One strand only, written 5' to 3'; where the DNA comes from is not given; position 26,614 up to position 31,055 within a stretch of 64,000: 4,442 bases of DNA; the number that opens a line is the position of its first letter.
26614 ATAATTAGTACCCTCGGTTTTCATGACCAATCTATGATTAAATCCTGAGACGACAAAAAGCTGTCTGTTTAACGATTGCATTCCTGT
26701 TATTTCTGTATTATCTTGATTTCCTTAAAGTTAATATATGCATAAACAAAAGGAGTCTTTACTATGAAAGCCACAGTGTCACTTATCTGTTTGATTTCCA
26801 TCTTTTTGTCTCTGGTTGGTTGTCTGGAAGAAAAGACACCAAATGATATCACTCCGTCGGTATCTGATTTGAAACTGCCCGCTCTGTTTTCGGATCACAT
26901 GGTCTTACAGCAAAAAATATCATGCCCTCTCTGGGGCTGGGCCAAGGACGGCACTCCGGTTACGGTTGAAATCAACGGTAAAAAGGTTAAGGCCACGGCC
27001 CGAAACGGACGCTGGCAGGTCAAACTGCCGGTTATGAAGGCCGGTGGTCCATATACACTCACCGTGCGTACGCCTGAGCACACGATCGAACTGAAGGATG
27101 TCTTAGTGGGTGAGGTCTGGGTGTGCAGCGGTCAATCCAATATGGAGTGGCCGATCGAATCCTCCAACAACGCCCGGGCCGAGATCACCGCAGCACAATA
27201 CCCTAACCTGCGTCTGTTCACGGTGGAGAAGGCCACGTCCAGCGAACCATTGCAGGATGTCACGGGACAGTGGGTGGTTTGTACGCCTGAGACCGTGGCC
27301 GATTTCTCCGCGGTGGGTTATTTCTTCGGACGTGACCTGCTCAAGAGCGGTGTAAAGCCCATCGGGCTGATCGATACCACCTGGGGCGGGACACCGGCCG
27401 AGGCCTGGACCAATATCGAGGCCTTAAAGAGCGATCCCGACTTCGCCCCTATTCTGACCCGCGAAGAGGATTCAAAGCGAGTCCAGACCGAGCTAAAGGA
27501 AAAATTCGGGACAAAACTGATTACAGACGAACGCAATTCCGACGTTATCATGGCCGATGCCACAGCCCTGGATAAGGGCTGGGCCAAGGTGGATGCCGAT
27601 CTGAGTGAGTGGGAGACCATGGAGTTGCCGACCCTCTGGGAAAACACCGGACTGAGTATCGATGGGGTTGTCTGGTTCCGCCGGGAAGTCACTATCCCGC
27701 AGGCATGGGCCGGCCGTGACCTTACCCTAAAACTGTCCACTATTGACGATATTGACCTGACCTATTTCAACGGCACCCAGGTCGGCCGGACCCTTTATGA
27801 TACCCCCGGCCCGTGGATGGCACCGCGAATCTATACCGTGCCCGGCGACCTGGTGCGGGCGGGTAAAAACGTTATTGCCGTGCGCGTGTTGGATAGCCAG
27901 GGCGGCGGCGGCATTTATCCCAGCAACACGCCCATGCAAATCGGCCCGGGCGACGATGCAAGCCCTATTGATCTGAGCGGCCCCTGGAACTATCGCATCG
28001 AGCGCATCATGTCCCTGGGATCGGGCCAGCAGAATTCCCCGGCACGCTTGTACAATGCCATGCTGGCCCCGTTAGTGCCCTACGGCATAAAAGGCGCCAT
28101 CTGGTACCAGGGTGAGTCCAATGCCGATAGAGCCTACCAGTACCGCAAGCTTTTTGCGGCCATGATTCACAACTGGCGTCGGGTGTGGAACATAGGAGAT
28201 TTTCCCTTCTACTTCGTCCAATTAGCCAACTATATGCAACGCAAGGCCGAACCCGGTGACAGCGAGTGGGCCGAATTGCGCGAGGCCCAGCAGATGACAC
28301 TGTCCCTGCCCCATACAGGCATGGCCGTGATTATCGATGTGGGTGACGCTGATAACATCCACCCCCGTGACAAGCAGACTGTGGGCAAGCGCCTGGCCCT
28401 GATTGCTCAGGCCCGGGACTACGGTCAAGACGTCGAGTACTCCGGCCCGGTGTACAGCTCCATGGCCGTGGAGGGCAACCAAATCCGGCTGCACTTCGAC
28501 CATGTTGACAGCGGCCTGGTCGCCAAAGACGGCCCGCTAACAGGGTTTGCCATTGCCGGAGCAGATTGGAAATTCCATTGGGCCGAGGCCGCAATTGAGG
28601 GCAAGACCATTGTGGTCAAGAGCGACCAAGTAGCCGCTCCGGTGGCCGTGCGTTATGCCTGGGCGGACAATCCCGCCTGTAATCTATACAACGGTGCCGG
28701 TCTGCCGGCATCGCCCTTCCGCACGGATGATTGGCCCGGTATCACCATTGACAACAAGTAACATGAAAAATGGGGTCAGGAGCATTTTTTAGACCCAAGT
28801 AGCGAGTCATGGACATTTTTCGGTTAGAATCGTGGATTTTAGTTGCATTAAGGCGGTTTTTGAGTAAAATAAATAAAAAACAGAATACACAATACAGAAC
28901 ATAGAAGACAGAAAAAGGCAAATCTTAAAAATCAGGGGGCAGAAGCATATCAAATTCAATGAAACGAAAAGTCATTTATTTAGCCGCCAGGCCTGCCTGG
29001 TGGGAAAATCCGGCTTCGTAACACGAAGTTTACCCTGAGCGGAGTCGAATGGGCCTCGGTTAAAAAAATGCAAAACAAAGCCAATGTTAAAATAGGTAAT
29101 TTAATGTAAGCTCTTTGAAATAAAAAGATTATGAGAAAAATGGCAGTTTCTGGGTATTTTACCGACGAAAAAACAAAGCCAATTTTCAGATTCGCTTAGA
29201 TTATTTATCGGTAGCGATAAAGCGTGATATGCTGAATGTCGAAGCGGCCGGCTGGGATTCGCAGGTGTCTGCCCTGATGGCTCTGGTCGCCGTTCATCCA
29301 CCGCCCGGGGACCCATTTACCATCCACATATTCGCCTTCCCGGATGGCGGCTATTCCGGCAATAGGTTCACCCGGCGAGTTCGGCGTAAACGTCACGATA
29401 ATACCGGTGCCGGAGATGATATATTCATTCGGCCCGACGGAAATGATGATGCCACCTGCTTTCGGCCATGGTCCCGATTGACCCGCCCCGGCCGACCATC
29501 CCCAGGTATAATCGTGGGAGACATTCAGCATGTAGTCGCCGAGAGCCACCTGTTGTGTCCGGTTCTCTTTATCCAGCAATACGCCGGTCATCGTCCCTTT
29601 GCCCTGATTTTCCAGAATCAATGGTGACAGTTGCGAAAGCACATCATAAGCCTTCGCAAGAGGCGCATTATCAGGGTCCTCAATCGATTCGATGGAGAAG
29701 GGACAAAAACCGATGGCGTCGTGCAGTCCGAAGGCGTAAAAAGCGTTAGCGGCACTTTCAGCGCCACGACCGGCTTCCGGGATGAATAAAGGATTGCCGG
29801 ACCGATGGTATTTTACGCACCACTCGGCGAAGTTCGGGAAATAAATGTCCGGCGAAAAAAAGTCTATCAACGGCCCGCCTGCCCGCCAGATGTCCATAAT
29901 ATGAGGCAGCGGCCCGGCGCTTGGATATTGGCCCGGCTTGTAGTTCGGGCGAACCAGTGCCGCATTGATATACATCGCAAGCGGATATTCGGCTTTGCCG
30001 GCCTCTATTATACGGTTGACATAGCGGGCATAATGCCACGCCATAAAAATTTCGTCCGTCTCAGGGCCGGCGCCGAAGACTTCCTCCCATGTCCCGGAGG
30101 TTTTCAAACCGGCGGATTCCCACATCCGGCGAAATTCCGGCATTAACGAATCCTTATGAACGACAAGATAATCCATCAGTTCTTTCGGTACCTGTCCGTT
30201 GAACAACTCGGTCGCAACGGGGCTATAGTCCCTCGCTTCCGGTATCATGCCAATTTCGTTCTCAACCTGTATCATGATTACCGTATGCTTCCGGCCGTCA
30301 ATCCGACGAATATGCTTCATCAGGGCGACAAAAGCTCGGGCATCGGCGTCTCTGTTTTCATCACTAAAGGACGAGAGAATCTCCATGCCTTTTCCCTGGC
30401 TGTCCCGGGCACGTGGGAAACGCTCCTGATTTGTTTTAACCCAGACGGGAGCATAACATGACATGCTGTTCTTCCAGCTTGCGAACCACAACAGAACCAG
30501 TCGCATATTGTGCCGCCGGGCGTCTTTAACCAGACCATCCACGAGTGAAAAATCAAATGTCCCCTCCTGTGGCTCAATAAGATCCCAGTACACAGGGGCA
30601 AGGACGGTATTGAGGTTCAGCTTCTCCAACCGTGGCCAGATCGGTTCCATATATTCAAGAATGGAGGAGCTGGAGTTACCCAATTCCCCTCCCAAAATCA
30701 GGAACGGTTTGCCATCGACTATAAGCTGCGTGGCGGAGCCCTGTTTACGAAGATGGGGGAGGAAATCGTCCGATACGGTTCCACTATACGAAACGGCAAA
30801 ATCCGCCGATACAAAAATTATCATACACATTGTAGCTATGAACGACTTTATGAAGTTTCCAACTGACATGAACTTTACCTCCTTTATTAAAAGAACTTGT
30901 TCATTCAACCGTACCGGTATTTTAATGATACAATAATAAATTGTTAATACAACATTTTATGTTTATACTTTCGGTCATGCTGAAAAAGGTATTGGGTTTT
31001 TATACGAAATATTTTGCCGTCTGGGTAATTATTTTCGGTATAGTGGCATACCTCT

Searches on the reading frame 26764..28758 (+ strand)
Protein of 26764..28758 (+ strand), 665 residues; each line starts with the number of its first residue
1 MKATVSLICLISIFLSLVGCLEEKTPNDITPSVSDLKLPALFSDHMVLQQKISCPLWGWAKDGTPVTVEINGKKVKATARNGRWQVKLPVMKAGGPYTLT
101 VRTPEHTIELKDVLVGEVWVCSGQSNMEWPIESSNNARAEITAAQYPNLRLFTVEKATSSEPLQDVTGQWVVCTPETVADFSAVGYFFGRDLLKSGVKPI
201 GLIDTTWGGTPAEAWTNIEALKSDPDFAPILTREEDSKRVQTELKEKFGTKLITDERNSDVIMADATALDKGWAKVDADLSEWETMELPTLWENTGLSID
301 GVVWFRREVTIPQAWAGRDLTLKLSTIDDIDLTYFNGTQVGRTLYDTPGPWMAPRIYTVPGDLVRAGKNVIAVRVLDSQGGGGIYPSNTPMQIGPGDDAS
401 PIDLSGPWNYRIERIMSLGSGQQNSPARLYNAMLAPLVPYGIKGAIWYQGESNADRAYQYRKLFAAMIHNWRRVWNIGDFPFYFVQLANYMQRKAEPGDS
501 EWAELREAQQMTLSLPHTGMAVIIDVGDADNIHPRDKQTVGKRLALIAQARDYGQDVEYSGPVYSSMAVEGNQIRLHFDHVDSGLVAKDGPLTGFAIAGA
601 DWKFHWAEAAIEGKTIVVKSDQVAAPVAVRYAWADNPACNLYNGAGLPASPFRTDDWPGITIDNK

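Call 64: search_protein_families(library=pfam, proteins=[window:26764-28758:+], max_evalue=0.00001)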
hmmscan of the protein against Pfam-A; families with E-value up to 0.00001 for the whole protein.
window:26764-28758:+ (665 aa): 2 families
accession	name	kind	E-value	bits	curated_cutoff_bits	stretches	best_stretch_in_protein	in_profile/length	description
PF03629.24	SASA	-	1.6e-18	67.6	24.8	1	429-545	104-221/226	Carbohydrate esterase, sialic acid-specific acetylesterase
PF02837.24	Glyco_hydro_2_N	-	2e-06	28.3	28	0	283-381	46-139/169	Glycosyl hydrolases family 2, sugar binding domain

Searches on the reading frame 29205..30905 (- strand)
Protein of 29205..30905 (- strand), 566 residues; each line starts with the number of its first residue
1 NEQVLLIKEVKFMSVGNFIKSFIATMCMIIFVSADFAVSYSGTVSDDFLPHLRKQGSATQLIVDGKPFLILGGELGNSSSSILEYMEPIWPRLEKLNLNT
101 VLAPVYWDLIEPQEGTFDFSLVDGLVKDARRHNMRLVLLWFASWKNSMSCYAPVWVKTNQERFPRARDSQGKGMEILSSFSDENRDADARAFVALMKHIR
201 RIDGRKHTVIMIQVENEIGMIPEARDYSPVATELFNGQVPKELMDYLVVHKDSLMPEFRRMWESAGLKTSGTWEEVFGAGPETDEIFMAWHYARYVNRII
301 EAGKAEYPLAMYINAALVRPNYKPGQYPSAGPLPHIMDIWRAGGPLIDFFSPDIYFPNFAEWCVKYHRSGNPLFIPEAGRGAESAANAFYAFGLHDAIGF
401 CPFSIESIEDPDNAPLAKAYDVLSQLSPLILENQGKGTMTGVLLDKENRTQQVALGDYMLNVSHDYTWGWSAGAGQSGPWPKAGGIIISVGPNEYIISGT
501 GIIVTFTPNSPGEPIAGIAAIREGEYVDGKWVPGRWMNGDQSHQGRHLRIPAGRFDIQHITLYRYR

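Call 64: search_protein_families(library=pfam, proteins=[window:29205-30905:-], max_evalue=0.00001)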
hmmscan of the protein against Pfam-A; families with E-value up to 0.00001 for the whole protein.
window:29205-30905:- (566 aa): 3 families
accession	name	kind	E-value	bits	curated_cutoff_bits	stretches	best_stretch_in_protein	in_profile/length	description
PF18120.7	DUF5597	-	9e-41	139.6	23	1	416-549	1-133/133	Domain of unknown function (DUF5597)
PF01301.25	Glyco_hydro_35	-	2.6e-07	31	27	1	60-243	1-175/319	Glycosyl hydrolases family 35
PF02449.21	Glyco_hydro_42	-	1.5e-06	28.3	21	1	93-236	19-155/376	Beta-galactosidase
